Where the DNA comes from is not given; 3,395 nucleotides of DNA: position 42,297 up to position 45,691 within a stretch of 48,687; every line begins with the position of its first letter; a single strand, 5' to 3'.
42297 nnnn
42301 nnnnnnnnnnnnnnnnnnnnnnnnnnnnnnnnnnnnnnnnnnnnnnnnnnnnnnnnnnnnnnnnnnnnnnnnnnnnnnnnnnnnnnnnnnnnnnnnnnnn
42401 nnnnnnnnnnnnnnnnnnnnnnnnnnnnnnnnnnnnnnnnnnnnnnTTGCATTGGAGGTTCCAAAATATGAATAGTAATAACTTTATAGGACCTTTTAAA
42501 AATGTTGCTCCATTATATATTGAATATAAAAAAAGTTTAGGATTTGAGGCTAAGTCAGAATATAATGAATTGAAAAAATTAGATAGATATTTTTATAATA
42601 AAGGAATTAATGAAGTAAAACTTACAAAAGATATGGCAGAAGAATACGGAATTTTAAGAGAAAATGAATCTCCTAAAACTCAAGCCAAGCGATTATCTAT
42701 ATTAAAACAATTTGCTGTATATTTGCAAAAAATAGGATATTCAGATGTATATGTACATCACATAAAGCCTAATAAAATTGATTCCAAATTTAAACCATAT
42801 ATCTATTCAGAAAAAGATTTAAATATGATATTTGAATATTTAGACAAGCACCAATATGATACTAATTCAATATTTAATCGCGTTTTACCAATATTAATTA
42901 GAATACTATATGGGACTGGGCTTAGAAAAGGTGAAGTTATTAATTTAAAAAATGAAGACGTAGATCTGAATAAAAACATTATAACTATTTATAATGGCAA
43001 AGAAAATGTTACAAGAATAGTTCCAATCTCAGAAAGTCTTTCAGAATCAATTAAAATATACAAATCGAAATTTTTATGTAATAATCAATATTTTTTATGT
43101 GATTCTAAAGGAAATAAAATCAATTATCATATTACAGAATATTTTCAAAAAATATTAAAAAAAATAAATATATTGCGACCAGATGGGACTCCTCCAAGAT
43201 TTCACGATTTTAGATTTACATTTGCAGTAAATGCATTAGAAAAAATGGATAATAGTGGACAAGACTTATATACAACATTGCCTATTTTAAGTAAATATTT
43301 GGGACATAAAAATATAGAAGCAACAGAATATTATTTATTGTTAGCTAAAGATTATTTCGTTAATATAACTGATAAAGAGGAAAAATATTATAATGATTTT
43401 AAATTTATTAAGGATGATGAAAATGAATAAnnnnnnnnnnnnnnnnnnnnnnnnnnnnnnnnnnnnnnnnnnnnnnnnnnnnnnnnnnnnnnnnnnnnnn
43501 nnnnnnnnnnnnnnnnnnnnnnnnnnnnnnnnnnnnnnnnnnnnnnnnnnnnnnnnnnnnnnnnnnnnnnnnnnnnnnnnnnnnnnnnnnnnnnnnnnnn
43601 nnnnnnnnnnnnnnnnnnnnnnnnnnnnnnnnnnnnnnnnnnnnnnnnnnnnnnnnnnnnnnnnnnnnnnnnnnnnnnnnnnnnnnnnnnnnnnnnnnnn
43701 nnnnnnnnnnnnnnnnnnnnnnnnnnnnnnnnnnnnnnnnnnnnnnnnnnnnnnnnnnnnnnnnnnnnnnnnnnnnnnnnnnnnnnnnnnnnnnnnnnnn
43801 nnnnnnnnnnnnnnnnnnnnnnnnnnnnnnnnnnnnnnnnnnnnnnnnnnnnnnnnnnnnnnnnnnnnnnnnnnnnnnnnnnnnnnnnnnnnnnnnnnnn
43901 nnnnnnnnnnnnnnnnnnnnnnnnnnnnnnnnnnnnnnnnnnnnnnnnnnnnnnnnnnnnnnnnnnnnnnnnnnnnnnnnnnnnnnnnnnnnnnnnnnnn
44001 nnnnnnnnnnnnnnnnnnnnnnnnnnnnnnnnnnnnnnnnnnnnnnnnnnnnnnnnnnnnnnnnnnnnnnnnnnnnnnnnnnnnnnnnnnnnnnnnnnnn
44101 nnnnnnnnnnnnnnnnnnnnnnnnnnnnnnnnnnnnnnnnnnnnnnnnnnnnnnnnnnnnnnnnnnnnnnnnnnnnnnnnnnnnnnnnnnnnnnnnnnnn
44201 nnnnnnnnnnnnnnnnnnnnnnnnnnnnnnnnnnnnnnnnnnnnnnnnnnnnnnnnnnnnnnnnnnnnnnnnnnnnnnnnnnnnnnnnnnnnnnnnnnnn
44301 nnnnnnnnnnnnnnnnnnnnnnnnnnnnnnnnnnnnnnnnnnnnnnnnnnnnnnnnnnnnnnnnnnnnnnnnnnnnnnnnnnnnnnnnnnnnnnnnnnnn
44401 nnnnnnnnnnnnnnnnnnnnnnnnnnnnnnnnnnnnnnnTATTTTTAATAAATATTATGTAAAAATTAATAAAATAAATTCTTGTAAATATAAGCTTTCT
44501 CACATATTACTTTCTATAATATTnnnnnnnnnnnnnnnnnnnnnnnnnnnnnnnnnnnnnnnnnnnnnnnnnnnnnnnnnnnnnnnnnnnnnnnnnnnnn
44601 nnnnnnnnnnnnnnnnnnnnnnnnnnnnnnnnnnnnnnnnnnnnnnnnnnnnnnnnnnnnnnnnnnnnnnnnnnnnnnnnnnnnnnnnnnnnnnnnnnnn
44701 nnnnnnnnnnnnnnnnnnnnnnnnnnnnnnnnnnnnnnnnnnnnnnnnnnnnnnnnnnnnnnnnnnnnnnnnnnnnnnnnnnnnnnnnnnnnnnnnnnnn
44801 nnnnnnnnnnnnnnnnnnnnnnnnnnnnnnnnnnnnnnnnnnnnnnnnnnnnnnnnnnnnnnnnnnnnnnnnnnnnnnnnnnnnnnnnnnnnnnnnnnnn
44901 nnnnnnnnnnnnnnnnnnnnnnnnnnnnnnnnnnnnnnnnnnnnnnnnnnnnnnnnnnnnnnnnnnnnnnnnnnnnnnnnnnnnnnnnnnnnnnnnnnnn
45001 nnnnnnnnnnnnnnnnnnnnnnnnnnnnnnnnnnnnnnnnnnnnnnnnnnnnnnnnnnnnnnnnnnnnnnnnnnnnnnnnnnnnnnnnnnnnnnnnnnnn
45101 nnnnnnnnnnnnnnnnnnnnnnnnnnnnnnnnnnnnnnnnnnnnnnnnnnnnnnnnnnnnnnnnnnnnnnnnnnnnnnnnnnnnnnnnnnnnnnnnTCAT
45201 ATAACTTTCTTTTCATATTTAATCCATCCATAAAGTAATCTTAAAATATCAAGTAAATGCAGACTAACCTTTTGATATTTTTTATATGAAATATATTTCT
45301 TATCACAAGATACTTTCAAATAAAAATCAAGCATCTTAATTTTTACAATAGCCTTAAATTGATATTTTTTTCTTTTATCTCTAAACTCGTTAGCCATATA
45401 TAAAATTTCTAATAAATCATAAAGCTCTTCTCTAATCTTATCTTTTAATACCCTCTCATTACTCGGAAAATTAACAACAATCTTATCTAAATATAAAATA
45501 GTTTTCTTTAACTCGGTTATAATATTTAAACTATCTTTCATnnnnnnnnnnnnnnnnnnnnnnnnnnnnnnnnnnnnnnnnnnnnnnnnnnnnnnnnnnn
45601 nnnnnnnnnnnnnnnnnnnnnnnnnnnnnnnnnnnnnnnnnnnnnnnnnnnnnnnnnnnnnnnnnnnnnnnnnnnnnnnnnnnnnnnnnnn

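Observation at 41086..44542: DGR reverse transcriptase is split exactly in its signature motif by a mobile element; inactivated, or switchable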

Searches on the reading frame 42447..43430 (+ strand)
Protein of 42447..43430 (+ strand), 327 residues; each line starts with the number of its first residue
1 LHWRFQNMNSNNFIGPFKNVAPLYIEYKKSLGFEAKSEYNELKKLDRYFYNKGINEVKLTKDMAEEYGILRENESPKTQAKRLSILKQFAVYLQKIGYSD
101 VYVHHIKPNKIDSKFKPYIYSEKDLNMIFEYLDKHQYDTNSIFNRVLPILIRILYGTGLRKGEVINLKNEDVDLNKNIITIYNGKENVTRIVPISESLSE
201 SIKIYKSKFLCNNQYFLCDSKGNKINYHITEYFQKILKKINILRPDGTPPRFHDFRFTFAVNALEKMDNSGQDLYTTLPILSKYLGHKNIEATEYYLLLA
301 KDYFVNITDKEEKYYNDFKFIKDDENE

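Call 9: search_protein_families(library=pfam, proteins=[window:42447-43430:+], max_evalue=0.01)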
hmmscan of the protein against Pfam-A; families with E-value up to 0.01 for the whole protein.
window:42447-43430:+ (327 aa): 1 family
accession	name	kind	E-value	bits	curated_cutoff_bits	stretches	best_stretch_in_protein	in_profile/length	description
PF00589.27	Phage_integrase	-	2.3e-22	80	27.1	1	122-298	5-167/172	Phage integrase family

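Call 59: search_protein_families(library=ncbifam, proteins=[window:42468-43430:+], max_evalue=0.001)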
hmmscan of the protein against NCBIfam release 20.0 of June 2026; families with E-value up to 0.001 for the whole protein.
window:42468-43430:+ (320 aa): 11 families
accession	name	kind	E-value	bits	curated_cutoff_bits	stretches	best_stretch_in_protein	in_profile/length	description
NF040815.2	recomb_XerA_Arch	equivalog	1.3e-24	87.2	220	1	63-294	51-256/263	site-specific tyrosine recombinase/integron integrase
TIGR02224.1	recomb_XerC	equivalog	1.6e-23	83.6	335.15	1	52-295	44-280/295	tyrosine recombinase XerC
TIGR02225.1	recomb_XerD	equivalog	1.7e-21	76.9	329.6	1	33-297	23-279/290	site-specific tyrosine recombinase XerD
NF001399.0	PRK00283.1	subfamily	4.7e-19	68.7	279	1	33-297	32-288/300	tyrosine recombinase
NF002331.0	PRK01287.1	subfamily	3.3e-15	55.9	371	1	69-291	97-311/365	site-specific tyrosine recombinase XerC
TIGR02249.1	integrase_gron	subfamily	2e-13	50.4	265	1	64-201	56-179/315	integron integrase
NF003462.0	PRK05084.1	equivalog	8.1e-10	38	267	1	143-296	200-348/360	tyrosine recombinase XerS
NF011946.0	PRK15417.1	equivalog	5.6e-06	25.8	435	1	143-200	136-193/337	integron integrase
NF002685.0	PRK02436.1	equivalog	2.5e-05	24.2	178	1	24-200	14-172/245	site-specific tyrosine recombinase XerD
NF007370.0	PRK09870.1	subfamily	6.7e-05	22.6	221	1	133-304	30-191/200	tyrosine-type DNA invertase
NF007371.0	PRK09871.1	subfamily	0.00043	19.9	222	0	143-198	31-86/198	tyrosine-type DNA invertase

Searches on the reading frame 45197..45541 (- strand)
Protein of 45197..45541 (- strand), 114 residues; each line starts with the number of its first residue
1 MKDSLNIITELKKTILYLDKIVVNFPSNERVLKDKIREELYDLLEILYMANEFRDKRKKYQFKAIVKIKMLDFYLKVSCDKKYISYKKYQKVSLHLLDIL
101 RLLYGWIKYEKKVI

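Call 9: search_protein_families(library=pfam, proteins=[window:45197-45541:-], max_evalue=0.01)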
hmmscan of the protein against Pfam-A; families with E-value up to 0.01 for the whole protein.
window:45197-45541:- (114 aa): 1 family
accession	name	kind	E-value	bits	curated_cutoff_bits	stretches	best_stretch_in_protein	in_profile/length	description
PF22296.2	bAvd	-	1.9e-12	48.1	40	1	10-109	6-106/107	bAvd-like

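Call 59: search_protein_families(library=ncbifam, proteins=[window:45197-45541:-], max_evalue=0.001)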
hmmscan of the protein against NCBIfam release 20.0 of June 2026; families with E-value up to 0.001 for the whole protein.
window:45197-45541:- (114 aa): 1 family
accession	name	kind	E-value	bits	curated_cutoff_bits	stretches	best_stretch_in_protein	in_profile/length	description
NF033474.1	DivGenRetAVD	equivalog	8.5e-16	58.2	80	1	5-108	1-104/104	diversity-generating retroelement protein Avd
